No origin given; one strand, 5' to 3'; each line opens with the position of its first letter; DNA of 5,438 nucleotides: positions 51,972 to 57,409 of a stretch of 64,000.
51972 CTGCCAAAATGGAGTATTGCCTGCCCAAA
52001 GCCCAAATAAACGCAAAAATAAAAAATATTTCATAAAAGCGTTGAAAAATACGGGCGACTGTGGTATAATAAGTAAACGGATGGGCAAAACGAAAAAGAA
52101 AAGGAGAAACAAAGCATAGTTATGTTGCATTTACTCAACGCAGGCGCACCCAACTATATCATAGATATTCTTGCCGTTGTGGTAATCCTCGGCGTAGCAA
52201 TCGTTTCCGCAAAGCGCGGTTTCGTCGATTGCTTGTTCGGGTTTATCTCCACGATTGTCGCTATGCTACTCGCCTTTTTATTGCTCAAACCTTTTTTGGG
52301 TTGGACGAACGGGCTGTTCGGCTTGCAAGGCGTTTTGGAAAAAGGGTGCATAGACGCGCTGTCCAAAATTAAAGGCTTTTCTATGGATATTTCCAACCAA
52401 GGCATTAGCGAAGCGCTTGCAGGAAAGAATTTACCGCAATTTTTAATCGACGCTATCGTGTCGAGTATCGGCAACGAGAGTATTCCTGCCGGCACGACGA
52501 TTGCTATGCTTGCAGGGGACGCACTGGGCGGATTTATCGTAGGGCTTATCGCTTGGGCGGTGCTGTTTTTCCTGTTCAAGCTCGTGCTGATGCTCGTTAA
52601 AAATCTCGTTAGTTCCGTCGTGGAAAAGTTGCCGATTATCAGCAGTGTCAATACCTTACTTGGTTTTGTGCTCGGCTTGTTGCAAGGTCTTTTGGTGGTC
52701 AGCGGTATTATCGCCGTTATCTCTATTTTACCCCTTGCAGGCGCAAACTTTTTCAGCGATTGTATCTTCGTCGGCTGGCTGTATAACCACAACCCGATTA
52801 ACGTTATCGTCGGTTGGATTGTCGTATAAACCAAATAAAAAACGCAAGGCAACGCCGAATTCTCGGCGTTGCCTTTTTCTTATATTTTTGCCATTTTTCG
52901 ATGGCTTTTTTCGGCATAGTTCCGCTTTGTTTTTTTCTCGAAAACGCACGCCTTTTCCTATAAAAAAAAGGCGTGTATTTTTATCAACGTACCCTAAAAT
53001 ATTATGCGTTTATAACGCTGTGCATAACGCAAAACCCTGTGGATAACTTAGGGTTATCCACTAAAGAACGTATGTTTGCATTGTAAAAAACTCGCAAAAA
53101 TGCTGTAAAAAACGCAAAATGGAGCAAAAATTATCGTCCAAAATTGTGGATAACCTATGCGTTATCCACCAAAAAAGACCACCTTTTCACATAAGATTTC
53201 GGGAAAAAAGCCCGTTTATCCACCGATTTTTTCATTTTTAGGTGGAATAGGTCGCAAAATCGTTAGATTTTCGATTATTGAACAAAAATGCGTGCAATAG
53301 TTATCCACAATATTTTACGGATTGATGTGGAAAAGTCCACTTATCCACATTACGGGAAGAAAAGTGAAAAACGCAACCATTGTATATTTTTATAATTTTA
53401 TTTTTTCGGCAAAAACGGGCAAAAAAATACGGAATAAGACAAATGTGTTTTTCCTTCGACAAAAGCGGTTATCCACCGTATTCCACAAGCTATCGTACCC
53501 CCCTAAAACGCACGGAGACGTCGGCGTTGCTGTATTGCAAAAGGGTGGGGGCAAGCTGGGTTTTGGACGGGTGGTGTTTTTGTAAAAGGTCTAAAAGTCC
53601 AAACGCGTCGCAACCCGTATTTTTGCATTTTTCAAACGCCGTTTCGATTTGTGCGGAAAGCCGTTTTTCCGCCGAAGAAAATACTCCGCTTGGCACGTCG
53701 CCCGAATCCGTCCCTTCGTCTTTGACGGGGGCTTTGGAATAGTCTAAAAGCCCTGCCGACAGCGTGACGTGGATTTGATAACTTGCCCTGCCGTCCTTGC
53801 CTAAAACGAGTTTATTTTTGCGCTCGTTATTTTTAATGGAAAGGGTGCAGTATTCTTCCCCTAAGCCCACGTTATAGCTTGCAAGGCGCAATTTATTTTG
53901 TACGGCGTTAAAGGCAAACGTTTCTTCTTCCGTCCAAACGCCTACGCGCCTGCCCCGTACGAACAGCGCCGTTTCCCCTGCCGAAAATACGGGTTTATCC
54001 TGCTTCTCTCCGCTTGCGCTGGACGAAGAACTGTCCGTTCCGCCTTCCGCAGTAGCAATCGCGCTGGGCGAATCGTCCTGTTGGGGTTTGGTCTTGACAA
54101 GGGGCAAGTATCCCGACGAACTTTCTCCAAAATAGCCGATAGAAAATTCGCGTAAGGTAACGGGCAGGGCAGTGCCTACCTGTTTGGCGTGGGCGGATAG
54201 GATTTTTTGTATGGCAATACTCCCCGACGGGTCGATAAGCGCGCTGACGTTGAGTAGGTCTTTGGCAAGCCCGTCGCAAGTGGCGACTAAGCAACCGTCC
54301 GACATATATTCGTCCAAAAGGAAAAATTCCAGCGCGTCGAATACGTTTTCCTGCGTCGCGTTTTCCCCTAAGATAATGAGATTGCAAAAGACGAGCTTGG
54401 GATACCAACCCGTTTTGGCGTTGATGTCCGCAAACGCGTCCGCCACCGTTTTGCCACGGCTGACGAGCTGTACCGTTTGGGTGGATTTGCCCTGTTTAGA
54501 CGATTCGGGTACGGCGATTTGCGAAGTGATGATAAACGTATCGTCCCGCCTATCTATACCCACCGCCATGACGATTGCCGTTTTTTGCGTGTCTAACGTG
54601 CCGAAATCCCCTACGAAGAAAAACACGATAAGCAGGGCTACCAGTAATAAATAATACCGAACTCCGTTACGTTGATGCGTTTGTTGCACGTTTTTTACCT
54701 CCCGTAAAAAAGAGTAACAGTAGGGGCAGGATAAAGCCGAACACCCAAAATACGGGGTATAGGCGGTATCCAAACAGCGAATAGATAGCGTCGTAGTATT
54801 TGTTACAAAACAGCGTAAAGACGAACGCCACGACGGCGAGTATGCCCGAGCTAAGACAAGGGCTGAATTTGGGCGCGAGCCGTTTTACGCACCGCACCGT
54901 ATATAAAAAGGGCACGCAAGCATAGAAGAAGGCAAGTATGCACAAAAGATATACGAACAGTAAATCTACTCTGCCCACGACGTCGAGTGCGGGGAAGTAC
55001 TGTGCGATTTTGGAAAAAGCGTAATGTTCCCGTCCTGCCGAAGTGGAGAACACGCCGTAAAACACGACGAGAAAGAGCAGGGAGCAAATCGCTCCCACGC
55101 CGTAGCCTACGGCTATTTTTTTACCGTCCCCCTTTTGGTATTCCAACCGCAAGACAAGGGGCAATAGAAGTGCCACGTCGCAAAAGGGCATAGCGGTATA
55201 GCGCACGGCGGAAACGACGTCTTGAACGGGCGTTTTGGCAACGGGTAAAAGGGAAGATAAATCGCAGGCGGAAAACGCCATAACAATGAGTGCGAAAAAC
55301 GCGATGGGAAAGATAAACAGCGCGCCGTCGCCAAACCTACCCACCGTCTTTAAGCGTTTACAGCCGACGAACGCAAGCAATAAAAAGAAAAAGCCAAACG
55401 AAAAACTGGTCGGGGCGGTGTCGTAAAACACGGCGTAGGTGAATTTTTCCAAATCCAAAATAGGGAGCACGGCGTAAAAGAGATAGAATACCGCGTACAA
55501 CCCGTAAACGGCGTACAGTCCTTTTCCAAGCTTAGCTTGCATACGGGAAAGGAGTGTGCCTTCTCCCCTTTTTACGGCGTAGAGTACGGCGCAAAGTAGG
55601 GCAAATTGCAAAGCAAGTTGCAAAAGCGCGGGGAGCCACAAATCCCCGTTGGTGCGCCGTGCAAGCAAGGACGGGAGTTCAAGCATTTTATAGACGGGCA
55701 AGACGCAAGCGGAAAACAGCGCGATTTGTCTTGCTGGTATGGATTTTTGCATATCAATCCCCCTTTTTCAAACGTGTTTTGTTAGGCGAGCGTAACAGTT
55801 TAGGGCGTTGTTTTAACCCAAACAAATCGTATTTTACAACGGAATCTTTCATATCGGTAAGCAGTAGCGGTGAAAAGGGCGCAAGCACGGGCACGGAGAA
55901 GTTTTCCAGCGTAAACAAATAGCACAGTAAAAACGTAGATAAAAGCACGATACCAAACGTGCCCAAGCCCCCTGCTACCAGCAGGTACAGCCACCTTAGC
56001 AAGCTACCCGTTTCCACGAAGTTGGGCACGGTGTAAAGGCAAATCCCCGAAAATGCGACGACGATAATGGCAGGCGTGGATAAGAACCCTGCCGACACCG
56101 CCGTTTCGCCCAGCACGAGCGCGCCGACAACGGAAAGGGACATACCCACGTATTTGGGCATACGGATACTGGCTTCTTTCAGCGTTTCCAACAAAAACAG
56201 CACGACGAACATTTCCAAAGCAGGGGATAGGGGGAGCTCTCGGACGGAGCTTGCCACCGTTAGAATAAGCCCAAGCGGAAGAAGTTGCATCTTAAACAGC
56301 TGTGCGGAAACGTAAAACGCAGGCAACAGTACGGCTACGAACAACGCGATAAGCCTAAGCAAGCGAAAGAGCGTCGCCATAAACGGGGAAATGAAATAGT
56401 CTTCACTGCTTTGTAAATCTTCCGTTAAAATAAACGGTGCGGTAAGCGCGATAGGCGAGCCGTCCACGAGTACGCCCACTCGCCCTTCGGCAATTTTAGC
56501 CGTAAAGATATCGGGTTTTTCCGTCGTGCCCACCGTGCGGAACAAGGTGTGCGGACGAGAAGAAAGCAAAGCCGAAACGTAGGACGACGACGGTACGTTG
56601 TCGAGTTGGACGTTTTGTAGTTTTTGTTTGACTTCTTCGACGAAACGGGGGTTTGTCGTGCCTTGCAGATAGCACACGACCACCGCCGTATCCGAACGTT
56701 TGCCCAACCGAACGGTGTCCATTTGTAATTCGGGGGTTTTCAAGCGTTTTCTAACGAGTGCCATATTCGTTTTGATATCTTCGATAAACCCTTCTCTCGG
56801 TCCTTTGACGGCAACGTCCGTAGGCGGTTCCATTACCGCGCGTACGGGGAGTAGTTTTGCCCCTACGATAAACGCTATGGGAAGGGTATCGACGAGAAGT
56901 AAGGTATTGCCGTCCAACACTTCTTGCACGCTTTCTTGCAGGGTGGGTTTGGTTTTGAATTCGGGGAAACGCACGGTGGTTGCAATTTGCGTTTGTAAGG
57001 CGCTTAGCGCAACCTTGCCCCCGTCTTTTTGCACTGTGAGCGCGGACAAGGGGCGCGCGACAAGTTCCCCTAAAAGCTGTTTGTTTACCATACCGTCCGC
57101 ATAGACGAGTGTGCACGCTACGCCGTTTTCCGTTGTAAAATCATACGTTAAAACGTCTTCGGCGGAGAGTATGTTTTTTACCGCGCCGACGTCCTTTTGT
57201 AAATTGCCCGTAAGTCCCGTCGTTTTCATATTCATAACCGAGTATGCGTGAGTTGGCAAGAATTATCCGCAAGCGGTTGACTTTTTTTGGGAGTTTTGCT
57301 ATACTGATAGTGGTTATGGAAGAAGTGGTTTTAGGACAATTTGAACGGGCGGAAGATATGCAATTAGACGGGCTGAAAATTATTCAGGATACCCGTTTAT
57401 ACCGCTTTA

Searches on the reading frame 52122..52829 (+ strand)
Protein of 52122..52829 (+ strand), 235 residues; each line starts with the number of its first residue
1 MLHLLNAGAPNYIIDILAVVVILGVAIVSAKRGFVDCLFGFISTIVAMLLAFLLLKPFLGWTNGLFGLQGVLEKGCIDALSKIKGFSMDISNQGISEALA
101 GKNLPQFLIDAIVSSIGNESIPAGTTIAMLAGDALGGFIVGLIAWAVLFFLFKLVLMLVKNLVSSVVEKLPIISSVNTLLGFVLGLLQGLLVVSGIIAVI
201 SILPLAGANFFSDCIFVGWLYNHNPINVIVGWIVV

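Call 8: search_protein_families(library=pfam, proteins=[window:52122-52829:+])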
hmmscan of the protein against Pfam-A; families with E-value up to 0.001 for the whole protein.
window:52122-52829:+ (235 aa): 1 family
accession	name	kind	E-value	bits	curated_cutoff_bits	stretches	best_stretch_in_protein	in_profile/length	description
PF02674.22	Colicin_V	-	5.4e-16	59.3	29.3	1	14-223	1-142/144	Colicin V production protein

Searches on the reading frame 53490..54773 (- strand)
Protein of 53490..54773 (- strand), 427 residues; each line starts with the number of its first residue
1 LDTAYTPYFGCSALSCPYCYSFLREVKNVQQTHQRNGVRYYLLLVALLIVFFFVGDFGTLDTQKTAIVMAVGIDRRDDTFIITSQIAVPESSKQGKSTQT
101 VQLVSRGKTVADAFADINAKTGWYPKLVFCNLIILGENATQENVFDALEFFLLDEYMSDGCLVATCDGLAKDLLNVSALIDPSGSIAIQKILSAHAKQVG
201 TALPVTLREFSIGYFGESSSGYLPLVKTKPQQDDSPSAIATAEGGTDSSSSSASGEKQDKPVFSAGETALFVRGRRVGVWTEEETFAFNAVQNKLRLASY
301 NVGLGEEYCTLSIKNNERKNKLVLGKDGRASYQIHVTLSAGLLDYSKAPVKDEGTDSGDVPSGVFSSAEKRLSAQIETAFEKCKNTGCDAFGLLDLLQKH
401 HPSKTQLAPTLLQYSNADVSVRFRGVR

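Call 8: search_protein_families(library=pfam, proteins=[window:53490-54773:-])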
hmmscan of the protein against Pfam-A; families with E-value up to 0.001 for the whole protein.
window:53490-54773:- (427 aa): 2 families
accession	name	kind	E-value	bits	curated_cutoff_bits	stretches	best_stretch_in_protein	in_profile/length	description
PF25198.1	Spore_GerAC_N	-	3.1e-28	99.3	27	1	63-227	6-175/176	Spore germination protein N-terminal domain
PF05504.16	Spore_GerAC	-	6.9e-12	46.3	23.6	1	268-408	3-142/167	Spore germination B3/ GerAC like, C-terminal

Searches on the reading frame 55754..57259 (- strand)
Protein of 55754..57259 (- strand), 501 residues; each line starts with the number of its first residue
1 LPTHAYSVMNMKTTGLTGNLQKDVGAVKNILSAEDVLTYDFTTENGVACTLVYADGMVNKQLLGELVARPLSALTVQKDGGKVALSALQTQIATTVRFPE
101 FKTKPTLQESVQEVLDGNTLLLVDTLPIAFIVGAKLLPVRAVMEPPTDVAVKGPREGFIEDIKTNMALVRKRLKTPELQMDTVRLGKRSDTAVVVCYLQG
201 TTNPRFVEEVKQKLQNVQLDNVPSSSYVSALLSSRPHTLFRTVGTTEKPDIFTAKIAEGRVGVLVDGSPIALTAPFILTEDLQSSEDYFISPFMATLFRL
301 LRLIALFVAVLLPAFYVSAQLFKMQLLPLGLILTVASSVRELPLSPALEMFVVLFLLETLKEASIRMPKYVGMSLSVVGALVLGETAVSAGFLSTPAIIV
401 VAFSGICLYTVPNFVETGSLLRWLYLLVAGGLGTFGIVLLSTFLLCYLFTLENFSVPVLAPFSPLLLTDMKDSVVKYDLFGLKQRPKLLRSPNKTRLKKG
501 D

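Call 8: search_protein_families(library=pfam, proteins=[window:55754-57259:-])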
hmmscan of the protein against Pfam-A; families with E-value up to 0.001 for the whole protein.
window:55754-57259:- (501 aa): 1 family
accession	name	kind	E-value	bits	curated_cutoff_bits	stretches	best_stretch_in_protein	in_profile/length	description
PF03323.18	GerA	-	8.8e-136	453.5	27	1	33-487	10-465/466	Bacillus/Clostridium GerA spore germination protein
